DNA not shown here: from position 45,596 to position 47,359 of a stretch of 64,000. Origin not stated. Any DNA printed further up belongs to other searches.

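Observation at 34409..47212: Giant modular autotransporter-like adhesin with near-identical intragenic DNA repeats (recombination and size-variation hotspots)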

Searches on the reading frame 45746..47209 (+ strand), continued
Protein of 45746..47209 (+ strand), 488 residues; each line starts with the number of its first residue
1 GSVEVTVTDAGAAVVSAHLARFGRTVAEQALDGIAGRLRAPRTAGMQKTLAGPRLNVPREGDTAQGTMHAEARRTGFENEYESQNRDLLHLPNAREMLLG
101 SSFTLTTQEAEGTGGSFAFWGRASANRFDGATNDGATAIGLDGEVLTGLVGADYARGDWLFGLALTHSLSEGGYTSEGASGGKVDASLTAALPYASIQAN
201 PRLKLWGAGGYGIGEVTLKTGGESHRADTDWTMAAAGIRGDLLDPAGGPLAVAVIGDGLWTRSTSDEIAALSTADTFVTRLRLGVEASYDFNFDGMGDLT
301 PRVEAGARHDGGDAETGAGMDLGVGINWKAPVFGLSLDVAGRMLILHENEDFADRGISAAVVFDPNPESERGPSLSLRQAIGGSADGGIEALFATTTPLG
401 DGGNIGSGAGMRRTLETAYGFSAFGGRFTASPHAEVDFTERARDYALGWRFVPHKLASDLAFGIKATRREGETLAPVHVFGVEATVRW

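Call 37: search_protein_families(library=pfam, proteins=[P0065, P0069, P0075, P0091, P0097, P0093, P0107, P0111], max_evalue=0.01)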
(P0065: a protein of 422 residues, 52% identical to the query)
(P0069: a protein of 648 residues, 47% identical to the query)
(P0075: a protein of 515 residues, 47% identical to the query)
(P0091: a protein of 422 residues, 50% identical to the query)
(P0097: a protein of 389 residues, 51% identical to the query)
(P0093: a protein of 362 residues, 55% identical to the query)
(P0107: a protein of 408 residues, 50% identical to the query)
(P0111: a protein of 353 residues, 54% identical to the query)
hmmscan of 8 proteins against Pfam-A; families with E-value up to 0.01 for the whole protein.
P0065 (422 aa): 1 family
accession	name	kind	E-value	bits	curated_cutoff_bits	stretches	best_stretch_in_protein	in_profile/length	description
PF03797.25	Autotransporter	-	6.6e-09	36.3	26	1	27-250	1-207/255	Autotransporter beta-domain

P0069 (648 aa): 1 family
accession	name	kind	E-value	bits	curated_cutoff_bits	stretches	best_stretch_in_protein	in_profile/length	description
PF03797.25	Autotransporter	-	4.5e-14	53.2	26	2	288-387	1-99/255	Autotransporter beta-domain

P0075 (515 aa): 1 family
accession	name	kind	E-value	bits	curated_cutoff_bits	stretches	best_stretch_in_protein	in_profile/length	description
PF03797.25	Autotransporter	-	9.1e-13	49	26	1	152-344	2-207/255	Autotransporter beta-domain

P0091 (422 aa): 1 family
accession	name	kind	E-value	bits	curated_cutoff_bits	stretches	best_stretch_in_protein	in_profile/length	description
PF03797.25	Autotransporter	-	2e-06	28.2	26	1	27-250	1-207/255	Autotransporter beta-domain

P0097 (389 aa): 1 family
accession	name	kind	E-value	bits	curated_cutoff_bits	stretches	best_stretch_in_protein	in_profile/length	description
PF03797.25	Autotransporter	-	2.7e-11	44.1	26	1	27-219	1-207/255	Autotransporter beta-domain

P0093 (362 aa): 2 families
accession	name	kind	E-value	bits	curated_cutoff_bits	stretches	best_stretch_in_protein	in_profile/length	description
PF03797.25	Autotransporter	-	5.3e-09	36.6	26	1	1-192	29-207/255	Autotransporter beta-domain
PF13505.12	OMP_b-brl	-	0.00055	20.6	28.7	0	126-239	56-173/175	Outer membrane protein beta-barrel domain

P0107 (408 aa): 1 family
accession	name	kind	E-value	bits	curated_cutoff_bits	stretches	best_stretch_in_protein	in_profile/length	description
PF03797.25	Autotransporter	-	1.2e-08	35.4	26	1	22-240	2-206/255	Autotransporter beta-domain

P0111 (353 aa): 1 family
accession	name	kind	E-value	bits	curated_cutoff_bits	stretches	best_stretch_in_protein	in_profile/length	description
PF03797.25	Autotransporter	-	1.8e-09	38.2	26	1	2-184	33-207/255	Autotransporter beta-domain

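Call 38: find_related_loci(query=A1, collection=genome_contigs, flank=10000)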
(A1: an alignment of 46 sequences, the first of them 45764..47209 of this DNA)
Query A1 (482 aa) in genome_contigs; peptide patterns used: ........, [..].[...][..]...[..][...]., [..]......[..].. (x = any residue, [..] = any of these).
597 stretches matched a pattern (row limit reached: there are more); 441 encode a relative of the query (tblastn E <= 1e-3); the best 80 are kept; 80 distinct loci.
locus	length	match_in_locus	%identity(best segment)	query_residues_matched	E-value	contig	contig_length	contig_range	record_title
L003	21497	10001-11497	54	10-482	1e-146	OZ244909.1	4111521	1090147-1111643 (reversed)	MAG: Gammaproteobacteria bacterium isolate 65a4ee37-1510-4f8e-b45e-f596b5c8a458 genome assembly, chromosome: 1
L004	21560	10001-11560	52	10-482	3e-144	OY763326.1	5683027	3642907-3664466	MAG: Alphaproteobacteria bacterium isolate a2cc6ff1-66e2-439d-8a67-f3e3a687b116 genome assembly, chromosome: 1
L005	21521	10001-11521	54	8-482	3e-142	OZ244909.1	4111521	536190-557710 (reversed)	MAG: Gammaproteobacteria bacterium isolate 65a4ee37-1510-4f8e-b45e-f596b5c8a458 genome assembly, chromosome: 1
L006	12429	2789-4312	51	10-482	5e-140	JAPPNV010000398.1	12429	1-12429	MAG: Rhodospirillales bacterium isolate RHO3_bin_80 NODE_6734_length_12429_cov_31.043721, whole genome shotgun sequence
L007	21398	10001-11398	54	8-477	4e-139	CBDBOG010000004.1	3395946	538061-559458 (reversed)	MAG: Spirochaetia bacterium isolate 40739a5d-4c61-4e6f-ad63-b7fc718ca5ff genome assembly, contig: contig_4, whole genome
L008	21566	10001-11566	50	10-482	3e-136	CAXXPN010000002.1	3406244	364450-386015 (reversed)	MAG: Alphaproteobacteria bacterium isolate 777528ef-fd8a-40bb-88bf-29da65da1541 genome assembly, contig: contig_2, whole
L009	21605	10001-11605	48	10-482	2e-133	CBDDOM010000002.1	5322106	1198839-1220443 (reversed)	MAG: Alphaproteobacteria bacterium isolate 78d396fd-9330-4943-9dc2-f94f35060de0 genome assembly, contig: contig_2, whole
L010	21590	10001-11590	49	10-482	3e-133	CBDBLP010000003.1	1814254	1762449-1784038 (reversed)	MAG: Alphaproteobacteria bacterium isolate 37c3e897-58c7-439f-9262-4bba990a831e genome assembly, contig: contig_3, whole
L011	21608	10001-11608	47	10-482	4e-131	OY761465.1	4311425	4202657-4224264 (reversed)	MAG: Candidatus Binatia bacterium isolate d3e24e22-6b5b-4867-8422-75782eed2520 genome assembly, chromosome: 1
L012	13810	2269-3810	49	10-482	2e-130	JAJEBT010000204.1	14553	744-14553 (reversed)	MAG: Alphaproteobacteria bacterium isolate jk18x9bins.50 k141_39306, whole genome shotgun sequence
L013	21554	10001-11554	49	10-482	1e-129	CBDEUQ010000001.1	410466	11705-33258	MAG: Alphaproteobacteria bacterium isolate 2f44908d-55c9-476c-8e70-9e68d195b5b4 genome assembly, contig: contig_1, whole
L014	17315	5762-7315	49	10-482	4e-129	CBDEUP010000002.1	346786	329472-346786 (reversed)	MAG: Alphaproteobacteria bacterium isolate d5badbbc-828c-4e68-9d16-dc84226a5d6f genome assembly, contig: contig_2, whole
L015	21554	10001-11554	49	10-482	4e-129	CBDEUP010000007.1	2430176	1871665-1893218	MAG: Alphaproteobacteria bacterium isolate d5badbbc-828c-4e68-9d16-dc84226a5d6f genome assembly, contig: contig_7, whole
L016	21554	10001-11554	49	10-482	6e-129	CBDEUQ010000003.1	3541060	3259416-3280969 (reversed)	MAG: Alphaproteobacteria bacterium isolate 2f44908d-55c9-476c-8e70-9e68d195b5b4 genome assembly, contig: contig_3, whole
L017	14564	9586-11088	49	10-480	7e-128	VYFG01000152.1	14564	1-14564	MAG: Gammaproteobacteria bacterium isolate SB0677_bin_2 NODE_1499_length_14564_cov_30.139086, whole genome shotgun seque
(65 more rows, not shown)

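Call 97: find_related_loci(query=window:45764-47209:+, collection=metagenome_contigs, flank=10000)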
Query window:45764-47209:+ (482 aa) in metagenome_contigs; peptide patterns used: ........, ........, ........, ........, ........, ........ (x = any residue, [..] = any of these).
67 stretches matched a pattern, but none encodes a relative of the query by tblastn (E <= 1e-3).

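Call 99: search_protein_representatives(protein=window:45764-47209:+)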
Query: 482 residues. Proteins with E-value up to 0.001 (for the whole library): 6479; up to 1e-10: 5078; up to 1e-30: 2531. The best 150 are listed.
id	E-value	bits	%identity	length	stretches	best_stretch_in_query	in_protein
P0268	4.3e-294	992.1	96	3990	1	1-482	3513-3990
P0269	1.2e-221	753.2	79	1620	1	1-482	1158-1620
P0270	8.8e-141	486.5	58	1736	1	1-482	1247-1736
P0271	2.3e-140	485.2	58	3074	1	1-482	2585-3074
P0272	2.4e-136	471.9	59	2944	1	9-482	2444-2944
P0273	2.9e-135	468.3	57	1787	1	9-482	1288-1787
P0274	3.1e-135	468.2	59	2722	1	9-482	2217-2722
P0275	1.4e-134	466.1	58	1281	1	9-482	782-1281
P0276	4.9e-134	464.3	60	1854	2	86-482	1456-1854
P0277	2.3e-132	458.8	57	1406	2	64-482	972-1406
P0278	2.9e-128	445.3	59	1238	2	87-482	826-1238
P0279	3.1e-128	445.2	57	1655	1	10-482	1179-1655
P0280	3.3e-128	445.1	60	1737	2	87-482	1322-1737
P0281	8.8e-128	443.7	60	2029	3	173-482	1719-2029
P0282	1.0e-127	443.5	53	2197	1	7-482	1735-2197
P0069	1.9e-110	386.5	49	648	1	8-482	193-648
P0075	4.0e-109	382.2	50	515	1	8-482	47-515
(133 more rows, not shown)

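Call 102: search_solved_structures(query=P0075, max_evalue=10, show_alignments=2)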
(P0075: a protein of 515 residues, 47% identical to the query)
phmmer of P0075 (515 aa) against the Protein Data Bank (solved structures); distinct sequences matched with E-value up to 10: 0.
